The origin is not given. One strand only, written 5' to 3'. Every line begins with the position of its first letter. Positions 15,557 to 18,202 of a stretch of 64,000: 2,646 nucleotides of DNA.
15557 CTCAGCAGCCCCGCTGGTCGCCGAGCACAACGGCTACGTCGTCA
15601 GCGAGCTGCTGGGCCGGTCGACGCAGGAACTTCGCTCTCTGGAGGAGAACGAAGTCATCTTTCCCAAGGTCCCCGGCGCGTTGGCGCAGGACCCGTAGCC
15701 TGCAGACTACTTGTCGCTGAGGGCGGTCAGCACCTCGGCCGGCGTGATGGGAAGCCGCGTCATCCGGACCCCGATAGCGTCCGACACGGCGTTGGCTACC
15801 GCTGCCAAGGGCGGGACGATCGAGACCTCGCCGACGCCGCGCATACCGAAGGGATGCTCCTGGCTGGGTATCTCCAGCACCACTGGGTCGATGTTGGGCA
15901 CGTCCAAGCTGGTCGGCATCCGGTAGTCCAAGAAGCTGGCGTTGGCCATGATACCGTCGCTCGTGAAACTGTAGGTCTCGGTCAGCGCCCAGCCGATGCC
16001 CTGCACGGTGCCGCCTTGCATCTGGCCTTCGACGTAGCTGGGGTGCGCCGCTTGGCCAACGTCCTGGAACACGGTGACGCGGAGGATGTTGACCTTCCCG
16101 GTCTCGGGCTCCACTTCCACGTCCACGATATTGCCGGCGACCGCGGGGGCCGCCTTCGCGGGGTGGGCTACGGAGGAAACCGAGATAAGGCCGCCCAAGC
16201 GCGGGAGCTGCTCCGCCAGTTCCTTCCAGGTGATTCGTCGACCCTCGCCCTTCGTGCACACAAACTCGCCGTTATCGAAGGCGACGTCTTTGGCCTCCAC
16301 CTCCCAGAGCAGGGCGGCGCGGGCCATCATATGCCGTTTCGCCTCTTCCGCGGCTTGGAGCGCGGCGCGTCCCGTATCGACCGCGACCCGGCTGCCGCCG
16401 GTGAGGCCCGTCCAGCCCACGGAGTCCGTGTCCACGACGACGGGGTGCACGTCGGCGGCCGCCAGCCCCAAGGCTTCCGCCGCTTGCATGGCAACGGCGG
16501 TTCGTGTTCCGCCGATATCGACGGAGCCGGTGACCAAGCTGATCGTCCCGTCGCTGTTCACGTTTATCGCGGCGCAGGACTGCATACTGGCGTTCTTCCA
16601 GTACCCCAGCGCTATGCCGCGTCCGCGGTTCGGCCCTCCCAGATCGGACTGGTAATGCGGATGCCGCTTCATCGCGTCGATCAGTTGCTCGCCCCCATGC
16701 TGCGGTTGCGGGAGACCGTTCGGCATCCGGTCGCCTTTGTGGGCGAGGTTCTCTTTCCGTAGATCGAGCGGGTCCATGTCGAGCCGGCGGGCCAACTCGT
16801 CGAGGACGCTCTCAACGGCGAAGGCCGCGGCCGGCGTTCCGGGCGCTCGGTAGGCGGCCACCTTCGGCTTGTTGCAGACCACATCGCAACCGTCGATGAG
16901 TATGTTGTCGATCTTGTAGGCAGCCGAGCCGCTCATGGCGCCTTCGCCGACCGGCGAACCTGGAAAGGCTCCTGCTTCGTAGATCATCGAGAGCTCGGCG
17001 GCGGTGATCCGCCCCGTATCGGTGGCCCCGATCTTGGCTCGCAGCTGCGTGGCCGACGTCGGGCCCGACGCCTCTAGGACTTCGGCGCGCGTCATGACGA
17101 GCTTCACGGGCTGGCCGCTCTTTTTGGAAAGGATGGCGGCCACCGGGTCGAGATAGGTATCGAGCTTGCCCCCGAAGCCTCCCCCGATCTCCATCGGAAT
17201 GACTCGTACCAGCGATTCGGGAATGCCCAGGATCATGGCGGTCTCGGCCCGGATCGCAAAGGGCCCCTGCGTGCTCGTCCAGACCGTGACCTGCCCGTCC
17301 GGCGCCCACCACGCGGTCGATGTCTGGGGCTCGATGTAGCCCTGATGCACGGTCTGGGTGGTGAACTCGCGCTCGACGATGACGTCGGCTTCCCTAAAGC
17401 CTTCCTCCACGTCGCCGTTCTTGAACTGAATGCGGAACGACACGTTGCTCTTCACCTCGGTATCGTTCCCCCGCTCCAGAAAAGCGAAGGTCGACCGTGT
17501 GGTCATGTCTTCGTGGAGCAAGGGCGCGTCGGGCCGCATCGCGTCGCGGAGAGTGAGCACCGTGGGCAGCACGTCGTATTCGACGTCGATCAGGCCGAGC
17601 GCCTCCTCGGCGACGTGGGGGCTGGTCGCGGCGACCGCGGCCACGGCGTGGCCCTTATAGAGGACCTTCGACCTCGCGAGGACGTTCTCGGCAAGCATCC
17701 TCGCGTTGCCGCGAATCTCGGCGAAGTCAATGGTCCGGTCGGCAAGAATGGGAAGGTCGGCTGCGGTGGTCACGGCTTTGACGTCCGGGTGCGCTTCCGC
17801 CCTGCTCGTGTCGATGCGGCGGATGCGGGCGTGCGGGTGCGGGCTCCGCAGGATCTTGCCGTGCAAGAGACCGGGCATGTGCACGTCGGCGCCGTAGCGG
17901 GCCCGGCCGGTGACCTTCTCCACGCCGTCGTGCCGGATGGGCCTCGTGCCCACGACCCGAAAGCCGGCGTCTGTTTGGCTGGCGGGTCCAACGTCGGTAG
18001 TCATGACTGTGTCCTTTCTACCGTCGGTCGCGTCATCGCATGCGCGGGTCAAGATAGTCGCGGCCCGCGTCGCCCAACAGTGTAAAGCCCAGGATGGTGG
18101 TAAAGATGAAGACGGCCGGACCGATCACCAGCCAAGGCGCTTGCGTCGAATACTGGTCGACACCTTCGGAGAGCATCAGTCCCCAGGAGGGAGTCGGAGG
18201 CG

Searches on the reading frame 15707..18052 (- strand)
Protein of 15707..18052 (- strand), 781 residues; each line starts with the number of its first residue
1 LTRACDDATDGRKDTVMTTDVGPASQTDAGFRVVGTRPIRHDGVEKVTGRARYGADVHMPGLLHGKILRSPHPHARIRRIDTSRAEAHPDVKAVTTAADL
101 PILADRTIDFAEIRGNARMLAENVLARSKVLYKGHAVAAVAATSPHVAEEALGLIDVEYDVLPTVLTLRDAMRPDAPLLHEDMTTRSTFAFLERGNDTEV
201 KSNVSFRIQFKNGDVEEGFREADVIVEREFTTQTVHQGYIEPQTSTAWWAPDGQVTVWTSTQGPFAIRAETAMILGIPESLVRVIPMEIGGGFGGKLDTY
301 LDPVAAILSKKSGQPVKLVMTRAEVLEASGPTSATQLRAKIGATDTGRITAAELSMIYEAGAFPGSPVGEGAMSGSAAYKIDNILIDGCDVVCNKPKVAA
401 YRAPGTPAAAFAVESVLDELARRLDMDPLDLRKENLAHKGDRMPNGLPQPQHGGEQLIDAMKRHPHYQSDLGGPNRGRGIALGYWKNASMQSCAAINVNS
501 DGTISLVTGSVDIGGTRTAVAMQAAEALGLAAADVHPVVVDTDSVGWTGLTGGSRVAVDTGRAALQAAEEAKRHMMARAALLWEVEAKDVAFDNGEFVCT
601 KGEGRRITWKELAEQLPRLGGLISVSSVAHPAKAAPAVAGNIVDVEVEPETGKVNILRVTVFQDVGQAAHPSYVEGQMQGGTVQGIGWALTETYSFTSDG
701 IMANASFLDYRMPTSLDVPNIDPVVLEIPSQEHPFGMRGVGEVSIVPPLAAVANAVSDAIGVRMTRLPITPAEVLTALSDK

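Call 93: search_protein_families(library=pfam, proteins=[window:15707-18052:-], max_evalue=0.00001)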
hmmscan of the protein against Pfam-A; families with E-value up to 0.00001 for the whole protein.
window:15707-18052:- (781 aa): 3 families
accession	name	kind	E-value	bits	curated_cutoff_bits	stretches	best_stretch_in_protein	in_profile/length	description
PF02738.23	MoCoBD_1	-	5e-69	232.5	27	1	200-436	5-244/244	Molybdopterin cofactor-binding domain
PF20256.3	MoCoBD_2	-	2.3e-59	201.6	27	1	475-719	24-283/283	Molybdopterin cofactor-binding domain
PF01315.27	Ald_Xan_dh_C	-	1.4e-27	96.6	31.3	1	48-163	1-110/110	Aldehyde oxidase and xanthine dehydrogenase, a/b hammerhead domain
